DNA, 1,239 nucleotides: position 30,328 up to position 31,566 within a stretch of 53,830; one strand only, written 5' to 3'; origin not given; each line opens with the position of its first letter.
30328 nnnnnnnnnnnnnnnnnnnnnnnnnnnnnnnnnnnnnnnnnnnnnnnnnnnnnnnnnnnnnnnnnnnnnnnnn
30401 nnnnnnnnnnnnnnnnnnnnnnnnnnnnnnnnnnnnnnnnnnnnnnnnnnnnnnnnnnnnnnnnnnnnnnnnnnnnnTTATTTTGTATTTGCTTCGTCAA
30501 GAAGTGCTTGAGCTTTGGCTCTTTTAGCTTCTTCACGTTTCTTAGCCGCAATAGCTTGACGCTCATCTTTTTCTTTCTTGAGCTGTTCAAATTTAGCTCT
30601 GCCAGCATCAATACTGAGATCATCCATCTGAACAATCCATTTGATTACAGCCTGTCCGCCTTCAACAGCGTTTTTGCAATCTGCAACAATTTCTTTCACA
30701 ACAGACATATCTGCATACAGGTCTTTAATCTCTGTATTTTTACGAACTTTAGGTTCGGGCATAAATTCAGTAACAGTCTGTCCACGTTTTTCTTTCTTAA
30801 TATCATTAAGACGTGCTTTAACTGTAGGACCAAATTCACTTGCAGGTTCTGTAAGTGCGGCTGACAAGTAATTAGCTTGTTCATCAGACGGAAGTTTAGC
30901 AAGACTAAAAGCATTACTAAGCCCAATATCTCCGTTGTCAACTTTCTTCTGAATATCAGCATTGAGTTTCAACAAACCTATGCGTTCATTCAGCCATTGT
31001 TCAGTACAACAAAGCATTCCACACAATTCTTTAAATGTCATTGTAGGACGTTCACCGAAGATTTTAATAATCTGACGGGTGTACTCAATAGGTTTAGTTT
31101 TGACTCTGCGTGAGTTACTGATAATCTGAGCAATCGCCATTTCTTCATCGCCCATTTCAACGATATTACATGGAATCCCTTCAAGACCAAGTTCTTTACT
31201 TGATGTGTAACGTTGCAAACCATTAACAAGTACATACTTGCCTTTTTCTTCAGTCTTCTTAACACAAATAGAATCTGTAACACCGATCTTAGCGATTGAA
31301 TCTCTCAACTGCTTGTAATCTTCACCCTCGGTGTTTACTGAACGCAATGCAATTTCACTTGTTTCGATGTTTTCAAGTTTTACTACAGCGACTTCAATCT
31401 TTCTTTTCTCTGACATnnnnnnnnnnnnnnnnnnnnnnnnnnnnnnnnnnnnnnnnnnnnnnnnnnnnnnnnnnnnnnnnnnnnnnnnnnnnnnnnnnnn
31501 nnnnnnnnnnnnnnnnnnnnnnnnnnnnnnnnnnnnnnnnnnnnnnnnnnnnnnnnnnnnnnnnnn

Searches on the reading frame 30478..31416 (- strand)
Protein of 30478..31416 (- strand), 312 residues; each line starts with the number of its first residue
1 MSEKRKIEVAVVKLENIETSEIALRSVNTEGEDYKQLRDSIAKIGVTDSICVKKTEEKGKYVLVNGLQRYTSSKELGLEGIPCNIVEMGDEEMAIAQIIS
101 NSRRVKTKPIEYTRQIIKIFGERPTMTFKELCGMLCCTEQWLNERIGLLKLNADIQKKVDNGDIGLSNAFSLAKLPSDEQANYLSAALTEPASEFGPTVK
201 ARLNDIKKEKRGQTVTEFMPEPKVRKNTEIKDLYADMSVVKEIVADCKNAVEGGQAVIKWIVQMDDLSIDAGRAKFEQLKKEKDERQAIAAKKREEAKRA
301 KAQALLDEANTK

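Call 9: search_protein_families(library=pfam, proteins=[window:30478-31416:-], max_evalue=0.01)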
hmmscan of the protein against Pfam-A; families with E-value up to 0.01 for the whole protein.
window:30478-31416:- (312 aa): 2 families
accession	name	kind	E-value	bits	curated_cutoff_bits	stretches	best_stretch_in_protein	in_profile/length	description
PF02195.25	ParB_N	-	4.1e-10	40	26.3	1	10-101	4-93/95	ParB N-terminal domain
PF17762.8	HTH_ParB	-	0.00045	20.8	22.6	1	122-187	17-83/102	ParB HTH domain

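Call 13: find_related_loci(query=window:30478-31416:-, collection=viral_contigs, flank=4000)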
Query window:30478-31416:- (312 aa) in viral_contigs; peptide patterns used: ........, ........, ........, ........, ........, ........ (x = any residue, [..] = any of these).
10 stretches matched a pattern, but none encodes a relative of the query by tblastn (E <= 1e-3).

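Call 15: find_encoding_contigs(protein=window:30478-31416:-, flank=5000, max_places=10)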
Protein window:30478-31416:- (312 aa): 3 contigs read that carry it; 1 place shown.
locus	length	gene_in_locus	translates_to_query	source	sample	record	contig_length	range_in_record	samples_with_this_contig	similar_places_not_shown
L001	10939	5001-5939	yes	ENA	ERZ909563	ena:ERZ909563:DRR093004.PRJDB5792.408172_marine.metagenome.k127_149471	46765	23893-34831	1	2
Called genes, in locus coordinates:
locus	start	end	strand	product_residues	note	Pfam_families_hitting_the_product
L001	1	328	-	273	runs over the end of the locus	PF02086:MethyltransfD12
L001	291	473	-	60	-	-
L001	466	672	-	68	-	-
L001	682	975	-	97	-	PF14359:DUF4406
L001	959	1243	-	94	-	-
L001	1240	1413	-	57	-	-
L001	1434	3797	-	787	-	PF19263:DUF5906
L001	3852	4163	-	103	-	-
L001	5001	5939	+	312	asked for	PF02195:ParB_N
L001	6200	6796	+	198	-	-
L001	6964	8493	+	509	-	PF04851:ResIII (faint), PF00176:SNF2-rel_dom (weak), PF00271:Helicase_C (weak)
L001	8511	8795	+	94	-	-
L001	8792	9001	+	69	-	-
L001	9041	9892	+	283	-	PF02195:ParB_N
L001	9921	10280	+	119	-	-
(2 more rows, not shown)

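Call 16: find_homologous_proteins(query=window:30478-31416:-)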
Query window:30478-31416:- (312 aa): 14 proteins with E <= 0.001 among 1799 candidates.
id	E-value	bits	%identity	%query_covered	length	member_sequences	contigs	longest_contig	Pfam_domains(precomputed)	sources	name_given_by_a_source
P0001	6.5e-196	667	100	100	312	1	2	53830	PF02195.27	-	-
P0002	1.9e-135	469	72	96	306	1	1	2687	PF17762.9,PF02195.27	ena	-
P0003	1.3e-102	361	60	95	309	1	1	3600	PF02195.27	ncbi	-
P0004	3.2e-99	350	56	99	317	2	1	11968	PF17762.9,PF02195.27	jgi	-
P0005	4.7e-64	234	41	92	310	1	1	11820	PF02195.27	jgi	-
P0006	1.5e-58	216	40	87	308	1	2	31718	PF17762.9,PF02195.27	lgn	-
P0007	1.8e-51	193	42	91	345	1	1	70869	PF17762.9,PF02195.27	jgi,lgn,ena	jgi:ParB family chromosome partitioning protein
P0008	6.2e-50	188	38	84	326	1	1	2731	PF17762.9,PF02195.27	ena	-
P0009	4.4e-45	172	38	94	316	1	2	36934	PF17762.9,PF02195.27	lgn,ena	-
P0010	4.2e-44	169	35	88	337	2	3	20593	PF17762.9,PF02195.27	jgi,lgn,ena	-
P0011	4.3e-43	166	36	96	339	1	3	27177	PF17762.9,PF02195.27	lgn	-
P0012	8.6e-41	158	34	88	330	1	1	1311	PF17762.9,PF02195.27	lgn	-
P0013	9.3e-36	142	32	94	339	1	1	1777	PF02195.27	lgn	-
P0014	3.1e-31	127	39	58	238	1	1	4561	PF17762.9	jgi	-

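Call 17: find_encoding_contigs(protein=P0002, flank=6000, max_places=3)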
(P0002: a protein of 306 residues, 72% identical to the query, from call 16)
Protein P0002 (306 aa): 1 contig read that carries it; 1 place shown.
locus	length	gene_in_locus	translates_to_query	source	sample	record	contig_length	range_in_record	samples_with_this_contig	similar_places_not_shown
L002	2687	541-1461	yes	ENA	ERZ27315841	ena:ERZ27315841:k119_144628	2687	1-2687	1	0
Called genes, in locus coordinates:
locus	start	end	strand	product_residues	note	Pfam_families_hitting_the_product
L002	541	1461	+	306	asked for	PF02195:ParB_N, PF17762:HTH_ParB (faint)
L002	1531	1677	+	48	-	-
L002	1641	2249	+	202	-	-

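Call 18: find_encoding_contigs(protein=P0003, flank=6000, max_places=3)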
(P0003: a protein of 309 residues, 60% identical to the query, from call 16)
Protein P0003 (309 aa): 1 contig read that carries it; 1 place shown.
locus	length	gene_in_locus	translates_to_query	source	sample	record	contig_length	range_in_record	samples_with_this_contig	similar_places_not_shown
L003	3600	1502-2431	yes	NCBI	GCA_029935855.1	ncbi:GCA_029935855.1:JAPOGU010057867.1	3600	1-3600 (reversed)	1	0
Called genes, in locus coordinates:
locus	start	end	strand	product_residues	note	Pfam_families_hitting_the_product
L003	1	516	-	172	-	?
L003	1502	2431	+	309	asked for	PF02195:ParB_N (weak)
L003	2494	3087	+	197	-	-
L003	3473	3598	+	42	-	?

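Call 19: find_encoding_contigs(protein=P0004, flank=10000, max_places=3)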
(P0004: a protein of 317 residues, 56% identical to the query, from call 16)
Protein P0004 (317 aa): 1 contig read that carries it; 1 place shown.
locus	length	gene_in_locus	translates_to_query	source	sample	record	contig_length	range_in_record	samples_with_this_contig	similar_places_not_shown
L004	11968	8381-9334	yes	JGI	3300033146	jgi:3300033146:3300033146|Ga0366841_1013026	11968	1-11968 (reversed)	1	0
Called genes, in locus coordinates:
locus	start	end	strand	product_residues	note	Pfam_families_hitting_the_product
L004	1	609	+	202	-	?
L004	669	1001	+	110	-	-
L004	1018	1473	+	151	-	-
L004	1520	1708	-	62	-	-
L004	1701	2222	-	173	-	PF18909:dGTP_diPhyd_N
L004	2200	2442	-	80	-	-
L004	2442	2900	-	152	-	-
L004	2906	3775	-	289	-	PF02086:MethyltransfD12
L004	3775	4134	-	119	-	PF14359:DUF4406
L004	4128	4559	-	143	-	-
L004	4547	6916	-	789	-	PF19263:DUF5906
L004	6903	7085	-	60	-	-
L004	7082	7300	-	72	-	-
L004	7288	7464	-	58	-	-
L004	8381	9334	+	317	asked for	PF02195:ParB_N, PF17762:HTH_ParB (weak)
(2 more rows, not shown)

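Call 27: find_encoding_contigs(protein=P0005, flank=10000, max_places=2)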
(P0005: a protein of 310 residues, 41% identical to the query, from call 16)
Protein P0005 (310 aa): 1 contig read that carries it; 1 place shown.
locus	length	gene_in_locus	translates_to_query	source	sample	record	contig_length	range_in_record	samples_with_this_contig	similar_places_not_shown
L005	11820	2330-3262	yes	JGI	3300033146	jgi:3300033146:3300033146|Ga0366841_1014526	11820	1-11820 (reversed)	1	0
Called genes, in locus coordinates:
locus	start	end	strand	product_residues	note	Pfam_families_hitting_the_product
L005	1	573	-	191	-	?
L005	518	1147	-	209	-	-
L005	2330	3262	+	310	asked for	PF02195:ParB_N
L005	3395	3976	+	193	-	-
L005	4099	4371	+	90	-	-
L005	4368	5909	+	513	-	PF00176:SNF2-rel_dom (weak), PF00271:Helicase_C (weak)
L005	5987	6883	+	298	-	PF02195:ParB_N, PF17762:HTH_ParB (weak)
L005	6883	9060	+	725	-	PF00476:DNA_pol_A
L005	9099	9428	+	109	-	PF12843:QSregVF_b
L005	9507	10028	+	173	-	-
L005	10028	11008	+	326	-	-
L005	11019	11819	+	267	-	?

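Call 28: find_encoding_contigs(protein=P0006, flank=10000, max_places=2)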
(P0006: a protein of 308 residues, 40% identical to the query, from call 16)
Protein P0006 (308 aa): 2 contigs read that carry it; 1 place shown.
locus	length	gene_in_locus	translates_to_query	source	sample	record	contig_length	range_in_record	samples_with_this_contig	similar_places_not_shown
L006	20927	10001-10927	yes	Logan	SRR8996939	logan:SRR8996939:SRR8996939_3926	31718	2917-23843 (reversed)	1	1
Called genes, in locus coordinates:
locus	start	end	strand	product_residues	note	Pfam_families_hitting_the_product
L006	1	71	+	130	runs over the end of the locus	-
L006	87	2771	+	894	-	-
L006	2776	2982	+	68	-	-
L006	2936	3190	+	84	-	-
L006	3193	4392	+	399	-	-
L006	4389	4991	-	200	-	PF00929:RNase_T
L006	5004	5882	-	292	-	PF02086:MethyltransfD12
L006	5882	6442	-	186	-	PF21448:DNMK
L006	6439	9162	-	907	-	PF19263:DUF5906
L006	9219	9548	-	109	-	-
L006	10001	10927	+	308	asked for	PF02195:ParB_N, PF17762:HTH_ParB (weak)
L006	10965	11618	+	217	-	-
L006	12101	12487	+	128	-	-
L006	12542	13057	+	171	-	-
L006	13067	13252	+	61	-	-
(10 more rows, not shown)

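Call 29: find_encoding_contigs(protein=P0007, flank=10000, max_places=2)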
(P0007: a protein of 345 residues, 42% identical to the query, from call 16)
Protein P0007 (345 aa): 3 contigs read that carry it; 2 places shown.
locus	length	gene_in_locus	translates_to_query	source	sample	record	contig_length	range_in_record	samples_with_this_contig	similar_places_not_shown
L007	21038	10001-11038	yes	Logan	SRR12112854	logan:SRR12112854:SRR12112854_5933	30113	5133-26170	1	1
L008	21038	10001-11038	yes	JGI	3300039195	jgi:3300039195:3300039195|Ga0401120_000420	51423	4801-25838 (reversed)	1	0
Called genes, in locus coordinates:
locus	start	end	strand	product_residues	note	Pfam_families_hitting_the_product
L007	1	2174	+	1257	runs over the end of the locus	-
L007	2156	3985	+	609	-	-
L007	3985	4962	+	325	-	-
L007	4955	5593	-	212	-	PF00929:RNase_T (weak)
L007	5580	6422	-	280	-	PF02086:MethyltransfD12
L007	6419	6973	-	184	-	PF04275:P-mevalo_kinase (weak)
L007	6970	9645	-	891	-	PF19263:DUF5906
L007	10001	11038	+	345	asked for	PF02195:ParB_N, PF17762:HTH_ParB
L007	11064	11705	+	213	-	-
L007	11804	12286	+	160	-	-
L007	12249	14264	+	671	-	PF15777:Anti-TRAP (faint), PF00271:Helicase_C (weak)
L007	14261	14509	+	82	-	-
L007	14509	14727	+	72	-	-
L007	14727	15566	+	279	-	PF02195:ParB_N, PF17762:HTH_ParB (weak)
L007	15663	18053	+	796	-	PF00476:DNA_pol_A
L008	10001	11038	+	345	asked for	PF02195:ParB_N, PF17762:HTH_ParB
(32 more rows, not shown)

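Call 34: find_related_loci(query=A1, collection=metagenome_contigs, flank=10000)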
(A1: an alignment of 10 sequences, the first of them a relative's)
Query A1 (312 aa) in metagenome_contigs; peptide patterns used: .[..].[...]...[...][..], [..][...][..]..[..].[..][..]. (x = any residue, [..] = any of these).
253 stretches matched a pattern; 194 encode a relative of the query (tblastn E <= 1e-3); the best 80 are kept; 80 distinct loci.
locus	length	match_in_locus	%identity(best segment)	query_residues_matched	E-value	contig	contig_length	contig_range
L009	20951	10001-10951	37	1-305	4e-66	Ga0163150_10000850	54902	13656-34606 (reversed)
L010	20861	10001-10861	38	6-285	5e-64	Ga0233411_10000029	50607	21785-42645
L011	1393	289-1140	38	1-285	1e-66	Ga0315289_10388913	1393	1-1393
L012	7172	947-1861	39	6-302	6e-63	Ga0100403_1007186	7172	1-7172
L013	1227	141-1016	40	12-288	1e-66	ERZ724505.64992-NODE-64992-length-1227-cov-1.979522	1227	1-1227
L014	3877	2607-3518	38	9-302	4e-62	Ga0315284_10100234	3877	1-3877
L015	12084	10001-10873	41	12-293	3e-61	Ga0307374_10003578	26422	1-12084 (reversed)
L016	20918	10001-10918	38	9-304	4e-61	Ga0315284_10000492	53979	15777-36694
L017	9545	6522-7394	41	12-293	3e-61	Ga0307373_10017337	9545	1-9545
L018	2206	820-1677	37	4-285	6e-62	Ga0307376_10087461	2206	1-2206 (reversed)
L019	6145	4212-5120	39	8-304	1e-60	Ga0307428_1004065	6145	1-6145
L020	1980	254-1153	39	8-301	4e-62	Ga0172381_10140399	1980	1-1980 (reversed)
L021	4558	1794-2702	39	8-304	1e-60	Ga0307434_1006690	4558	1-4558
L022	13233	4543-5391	38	9-286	2e-60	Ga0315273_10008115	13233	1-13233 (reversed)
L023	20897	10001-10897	38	9-301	2e-60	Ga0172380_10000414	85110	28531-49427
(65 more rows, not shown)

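Call 49: search_protein_families(library=phrogs, proteins=[window:30478-31416:-], max_evalue=0.01)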
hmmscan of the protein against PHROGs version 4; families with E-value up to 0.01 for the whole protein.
window:30478-31416:- (312 aa): 15 families
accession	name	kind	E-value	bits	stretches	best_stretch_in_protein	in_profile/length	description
phrog_4715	-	DNA, RNA and nucleotide metabolism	1.1e-18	68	1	12-297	150-395/630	ParB-like partition protein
phrog_6218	-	DNA, RNA and nucleotide metabolism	1.9e-16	61.3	1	29-187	22-181/506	ParB-like partition protein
phrog_1033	-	DNA, RNA and nucleotide metabolism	1.5e-14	55.5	1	33-303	57-306/334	ParB-like partition protein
phrog_3264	-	DNA, RNA and nucleotide metabolism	3.3e-10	41.1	1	8-300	48-285/337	ParB-like partition protein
phrog_3951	-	unknown function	1.2e-08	35.9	1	28-100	32-107/301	-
phrog_498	-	other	1e-07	31.9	1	8-99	34-120/633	DNA methyltransferase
phrog_17439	-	unknown function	1.2e-07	32.4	1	31-99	37-104/240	-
phrog_620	-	DNA, RNA and nucleotide metabolism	2.6e-07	32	1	6-94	6-87/217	ParB-like partition protein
phrog_723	-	DNA, RNA and nucleotide metabolism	3e-07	31.5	1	10-102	9-103/223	ParB-like partition protein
phrog_18726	-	unknown function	7.6e-07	29.2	1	78-183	105-208/572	-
phrog_26387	-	DNA, RNA and nucleotide metabolism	8.4e-07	29.6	1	27-87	23-86/252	ParB-like partition nuclease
phrog_8071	-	DNA, RNA and nucleotide metabolism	3.6e-06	27.5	1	6-94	4-86/389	ParB-like partition protein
phrog_940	-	DNA, RNA and nucleotide metabolism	2.7e-05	24.6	1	7-107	4-97/388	nuclease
phrog_12047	-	DNA, RNA and nucleotide metabolism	0.00039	21.1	1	32-121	19-107/301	ParB-like partition nuclease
phrog_15982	-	unknown function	0.0016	18.5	0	32-113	47-135/453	-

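Call 74: search_solved_structures(query=A1, max_evalue=0.01)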
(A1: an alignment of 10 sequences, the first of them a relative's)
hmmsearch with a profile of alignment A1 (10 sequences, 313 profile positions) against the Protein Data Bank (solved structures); distinct sequences matched with E-value up to 0.01: 17.
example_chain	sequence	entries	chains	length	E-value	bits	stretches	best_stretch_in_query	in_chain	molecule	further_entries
6sdk_A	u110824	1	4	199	1.2e-22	83.4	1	1-171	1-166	Stage 0 sporulation protein J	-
7ol9_A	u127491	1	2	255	3.8e-22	81.8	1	4-175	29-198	Nucleoid occlusion protein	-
7bnr_A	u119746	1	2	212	7.1e-22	80.9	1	7-173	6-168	ParB family protein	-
1vz0_A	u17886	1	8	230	7.4e-22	80.8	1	26-174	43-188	Chromosome-partitioning protein Spo0J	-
7ng0_A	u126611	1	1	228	1.1e-21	80.2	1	1-177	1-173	Nucleoid occlusion protein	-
7o0n_A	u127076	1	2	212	1.8e-21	79.5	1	26-173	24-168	ParB family protein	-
7nfu_A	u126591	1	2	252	3.2e-21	78.7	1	4-177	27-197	Nucleoid occlusion protein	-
7bnk_A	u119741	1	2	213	3.7e-21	78.6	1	26-173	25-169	ParB family protein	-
6t1f_A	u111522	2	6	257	1.5e-19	73.3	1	27-169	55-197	Chromosome-partitioning protein ParB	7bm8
4umk_A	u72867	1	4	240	2.5e-19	72.5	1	7-182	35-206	PROBABLE CHROMOSOME-PARTITIONING PROTEIN PARB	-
8qa8_A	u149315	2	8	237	8e-13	51.2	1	30-186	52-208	Transcriptional repressor protein KorB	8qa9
6ky4_A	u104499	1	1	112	1.2e-07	34.2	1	7-85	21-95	Sulfiredoxin, chloroplastic/mitochondrial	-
5uje_A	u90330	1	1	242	3e-06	29.5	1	31-80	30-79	SbnI protein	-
5ujd_A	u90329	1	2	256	1.5e-05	27.2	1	29-85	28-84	Siderophore biosynthesis protein SbnI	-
6nr6_A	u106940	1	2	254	1.6e-05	27.1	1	29-85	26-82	Bifunctional transcriptional regulator/O-phospho-L-serine synthase SbnI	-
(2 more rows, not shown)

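Call 86: search_protein_families(library=ncbifam, proteins=[window:30478-31416:-], max_evalue=0.05)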
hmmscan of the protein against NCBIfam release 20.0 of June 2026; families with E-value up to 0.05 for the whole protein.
window:30478-31416:- (312 aa): 5 families
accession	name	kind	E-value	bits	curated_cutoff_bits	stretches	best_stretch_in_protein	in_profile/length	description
TIGR04285.1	nucleoid_noc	exception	8.4e-20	71.2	315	1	9-248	2-230/255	nucleoid occlusion protein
TIGR03734.1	PRTRC_parB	hypoth_equivalog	1.1e-16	60.5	278.6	1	32-192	15-177/555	PRTRC system ParB family protein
TIGR00180.1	parB_part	domain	5e-15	55.7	58.45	1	8-162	4-159/186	ParB/RepB/Spo0J family partition protein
NF053625.1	SerKinSerKArch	equivalog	6.1e-05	22.3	380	1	33-95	34-97/244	ADP-dependent L-serine kinase SerK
NF033589.0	staphy_B_SbnI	equivalog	0.0007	19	350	1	34-88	27-81/254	bifunctional transcriptional regulator/O-phospho-L-serine synthase SbnI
